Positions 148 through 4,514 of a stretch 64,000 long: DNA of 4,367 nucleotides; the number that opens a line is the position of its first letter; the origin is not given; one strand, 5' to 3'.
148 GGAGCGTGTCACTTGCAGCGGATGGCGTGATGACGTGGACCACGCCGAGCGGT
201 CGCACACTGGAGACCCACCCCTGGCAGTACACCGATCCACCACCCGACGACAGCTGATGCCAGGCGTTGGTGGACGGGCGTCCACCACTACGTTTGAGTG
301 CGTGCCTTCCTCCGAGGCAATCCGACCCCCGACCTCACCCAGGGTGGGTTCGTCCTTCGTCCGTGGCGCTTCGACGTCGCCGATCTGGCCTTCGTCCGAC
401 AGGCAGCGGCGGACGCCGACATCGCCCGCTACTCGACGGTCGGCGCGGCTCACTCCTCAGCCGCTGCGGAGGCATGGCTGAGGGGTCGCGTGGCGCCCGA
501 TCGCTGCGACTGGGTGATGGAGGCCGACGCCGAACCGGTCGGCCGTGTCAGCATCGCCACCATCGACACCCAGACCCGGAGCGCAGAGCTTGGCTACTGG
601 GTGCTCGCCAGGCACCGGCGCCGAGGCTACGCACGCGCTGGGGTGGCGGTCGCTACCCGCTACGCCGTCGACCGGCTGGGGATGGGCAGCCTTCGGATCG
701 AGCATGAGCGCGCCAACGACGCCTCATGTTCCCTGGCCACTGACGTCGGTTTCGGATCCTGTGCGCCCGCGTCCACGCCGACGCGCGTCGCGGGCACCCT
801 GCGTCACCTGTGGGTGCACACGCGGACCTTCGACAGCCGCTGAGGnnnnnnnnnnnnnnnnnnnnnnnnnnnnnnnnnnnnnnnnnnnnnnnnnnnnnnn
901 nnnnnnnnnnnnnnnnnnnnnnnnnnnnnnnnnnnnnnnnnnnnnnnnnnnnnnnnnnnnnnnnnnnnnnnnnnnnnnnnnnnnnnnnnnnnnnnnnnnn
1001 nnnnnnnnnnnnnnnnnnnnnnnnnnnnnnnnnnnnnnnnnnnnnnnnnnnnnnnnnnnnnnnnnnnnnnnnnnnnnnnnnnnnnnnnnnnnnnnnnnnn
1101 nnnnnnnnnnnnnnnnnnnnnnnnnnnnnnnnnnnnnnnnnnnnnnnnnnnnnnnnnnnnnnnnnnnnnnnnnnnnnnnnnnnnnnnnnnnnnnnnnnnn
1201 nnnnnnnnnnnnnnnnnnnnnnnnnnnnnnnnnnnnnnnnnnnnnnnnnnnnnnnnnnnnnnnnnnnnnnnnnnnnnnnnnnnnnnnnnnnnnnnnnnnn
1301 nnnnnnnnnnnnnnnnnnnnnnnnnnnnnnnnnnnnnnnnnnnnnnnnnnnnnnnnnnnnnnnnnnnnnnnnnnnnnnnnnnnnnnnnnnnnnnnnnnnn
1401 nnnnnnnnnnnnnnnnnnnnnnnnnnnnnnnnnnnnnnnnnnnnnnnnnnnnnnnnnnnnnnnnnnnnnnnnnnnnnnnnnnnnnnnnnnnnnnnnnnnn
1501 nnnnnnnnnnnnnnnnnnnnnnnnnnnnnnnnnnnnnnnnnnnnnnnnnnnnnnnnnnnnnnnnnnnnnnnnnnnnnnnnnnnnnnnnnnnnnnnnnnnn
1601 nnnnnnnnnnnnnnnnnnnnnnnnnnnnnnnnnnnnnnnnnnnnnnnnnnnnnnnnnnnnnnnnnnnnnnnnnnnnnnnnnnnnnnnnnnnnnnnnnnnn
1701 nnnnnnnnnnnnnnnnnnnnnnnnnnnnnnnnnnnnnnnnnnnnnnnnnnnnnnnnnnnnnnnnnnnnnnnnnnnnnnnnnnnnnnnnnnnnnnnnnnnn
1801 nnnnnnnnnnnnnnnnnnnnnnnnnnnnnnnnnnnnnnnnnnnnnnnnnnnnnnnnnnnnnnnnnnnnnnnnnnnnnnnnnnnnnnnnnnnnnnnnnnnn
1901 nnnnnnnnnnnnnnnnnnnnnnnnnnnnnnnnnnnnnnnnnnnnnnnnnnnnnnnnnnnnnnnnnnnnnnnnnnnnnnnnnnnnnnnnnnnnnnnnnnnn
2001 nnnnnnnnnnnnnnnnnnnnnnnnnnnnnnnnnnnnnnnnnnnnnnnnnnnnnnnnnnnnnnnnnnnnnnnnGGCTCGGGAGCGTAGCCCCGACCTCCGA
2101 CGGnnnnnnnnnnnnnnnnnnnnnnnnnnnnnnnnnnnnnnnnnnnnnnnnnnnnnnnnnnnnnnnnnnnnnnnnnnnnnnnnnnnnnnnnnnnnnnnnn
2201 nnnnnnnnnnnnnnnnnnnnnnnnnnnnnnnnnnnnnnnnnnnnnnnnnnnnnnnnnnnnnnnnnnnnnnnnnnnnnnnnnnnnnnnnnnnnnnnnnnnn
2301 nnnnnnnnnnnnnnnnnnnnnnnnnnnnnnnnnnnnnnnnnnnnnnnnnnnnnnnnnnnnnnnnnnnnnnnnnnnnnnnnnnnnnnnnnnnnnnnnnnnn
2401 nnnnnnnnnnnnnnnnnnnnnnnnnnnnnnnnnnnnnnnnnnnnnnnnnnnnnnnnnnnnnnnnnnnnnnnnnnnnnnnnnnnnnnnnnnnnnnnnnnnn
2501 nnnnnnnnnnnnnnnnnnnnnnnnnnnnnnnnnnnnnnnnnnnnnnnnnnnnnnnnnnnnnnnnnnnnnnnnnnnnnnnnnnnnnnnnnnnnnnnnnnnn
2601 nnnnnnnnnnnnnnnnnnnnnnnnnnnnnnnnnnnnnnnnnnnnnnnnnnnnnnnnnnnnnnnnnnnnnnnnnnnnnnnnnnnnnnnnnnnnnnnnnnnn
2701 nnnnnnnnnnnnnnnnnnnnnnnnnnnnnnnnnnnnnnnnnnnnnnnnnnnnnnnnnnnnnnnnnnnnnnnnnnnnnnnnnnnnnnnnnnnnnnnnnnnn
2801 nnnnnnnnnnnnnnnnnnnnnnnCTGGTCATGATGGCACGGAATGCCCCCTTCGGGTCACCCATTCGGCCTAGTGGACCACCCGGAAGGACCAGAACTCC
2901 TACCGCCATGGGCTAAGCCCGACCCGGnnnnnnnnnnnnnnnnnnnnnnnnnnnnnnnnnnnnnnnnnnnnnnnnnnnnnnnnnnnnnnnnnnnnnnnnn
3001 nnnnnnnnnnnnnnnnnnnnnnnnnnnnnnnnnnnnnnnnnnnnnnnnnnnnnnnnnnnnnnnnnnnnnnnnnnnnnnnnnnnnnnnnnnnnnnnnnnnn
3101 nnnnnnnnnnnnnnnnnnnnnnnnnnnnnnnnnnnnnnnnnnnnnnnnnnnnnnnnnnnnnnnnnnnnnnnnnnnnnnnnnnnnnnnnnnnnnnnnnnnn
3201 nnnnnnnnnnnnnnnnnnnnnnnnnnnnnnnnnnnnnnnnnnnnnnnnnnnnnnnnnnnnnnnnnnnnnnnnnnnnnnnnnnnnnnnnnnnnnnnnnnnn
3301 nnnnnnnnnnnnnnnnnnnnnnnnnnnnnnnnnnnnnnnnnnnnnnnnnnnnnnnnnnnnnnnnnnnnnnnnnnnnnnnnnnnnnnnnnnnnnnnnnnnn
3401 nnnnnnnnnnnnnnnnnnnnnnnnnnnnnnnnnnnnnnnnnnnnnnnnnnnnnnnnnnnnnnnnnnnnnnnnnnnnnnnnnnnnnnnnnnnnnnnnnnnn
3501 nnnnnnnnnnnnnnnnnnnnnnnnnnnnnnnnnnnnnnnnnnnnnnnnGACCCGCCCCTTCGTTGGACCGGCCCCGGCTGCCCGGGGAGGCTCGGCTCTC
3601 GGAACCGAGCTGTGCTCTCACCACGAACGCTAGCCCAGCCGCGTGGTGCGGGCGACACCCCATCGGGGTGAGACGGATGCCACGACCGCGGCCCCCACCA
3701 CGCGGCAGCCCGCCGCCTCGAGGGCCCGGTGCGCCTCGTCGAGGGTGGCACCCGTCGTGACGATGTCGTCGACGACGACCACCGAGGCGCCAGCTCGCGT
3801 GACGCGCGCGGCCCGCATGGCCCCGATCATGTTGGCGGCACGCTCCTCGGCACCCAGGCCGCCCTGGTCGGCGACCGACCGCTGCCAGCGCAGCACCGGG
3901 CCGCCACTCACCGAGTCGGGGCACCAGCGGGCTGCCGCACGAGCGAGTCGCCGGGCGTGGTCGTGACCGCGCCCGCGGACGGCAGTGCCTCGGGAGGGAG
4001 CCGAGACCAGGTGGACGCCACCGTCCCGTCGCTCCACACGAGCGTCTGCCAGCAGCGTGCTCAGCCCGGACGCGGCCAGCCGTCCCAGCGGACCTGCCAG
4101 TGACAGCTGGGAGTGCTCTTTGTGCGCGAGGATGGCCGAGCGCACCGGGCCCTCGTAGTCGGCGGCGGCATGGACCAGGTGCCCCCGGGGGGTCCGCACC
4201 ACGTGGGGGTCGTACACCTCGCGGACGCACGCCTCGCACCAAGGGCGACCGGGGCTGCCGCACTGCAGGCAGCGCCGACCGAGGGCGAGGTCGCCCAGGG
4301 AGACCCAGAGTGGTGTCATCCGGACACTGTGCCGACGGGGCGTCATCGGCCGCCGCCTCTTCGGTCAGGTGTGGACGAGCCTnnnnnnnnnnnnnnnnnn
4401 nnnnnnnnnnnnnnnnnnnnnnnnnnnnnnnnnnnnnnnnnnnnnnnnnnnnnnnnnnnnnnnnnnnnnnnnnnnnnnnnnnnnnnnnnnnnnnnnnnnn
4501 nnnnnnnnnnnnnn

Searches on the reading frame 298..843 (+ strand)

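Call 20: search_protein_families(library=pfam, proteins=[window:298-843:+], max_evalue=0.001)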
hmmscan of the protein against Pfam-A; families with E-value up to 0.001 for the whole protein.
window:298-843:+ (181 aa): 2 families
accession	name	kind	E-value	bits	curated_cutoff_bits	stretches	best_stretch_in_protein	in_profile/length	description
PF13302.13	Acetyltransf_3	-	1.3e-19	71.7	25.4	1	19-152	3-137/138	Acetyltransferase (GNAT) domain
PF00583.31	Acetyltransf_1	-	5.1e-11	43.3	20.7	1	60-152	24-116/116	Acetyltransferase (GNAT) family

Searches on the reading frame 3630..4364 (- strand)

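Call 20: search_protein_families(library=pfam, proteins=[window:3630-4364:-], max_evalue=0.001)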
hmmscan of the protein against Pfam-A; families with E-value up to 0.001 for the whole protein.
window:3630-4364:- (244 aa): 1 family
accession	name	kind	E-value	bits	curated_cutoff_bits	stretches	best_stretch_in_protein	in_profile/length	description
PF00156.33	Pribosyltran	-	2.5e-10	40.3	26.3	1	190-231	85-126/158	Phosphoribosyl transferase domain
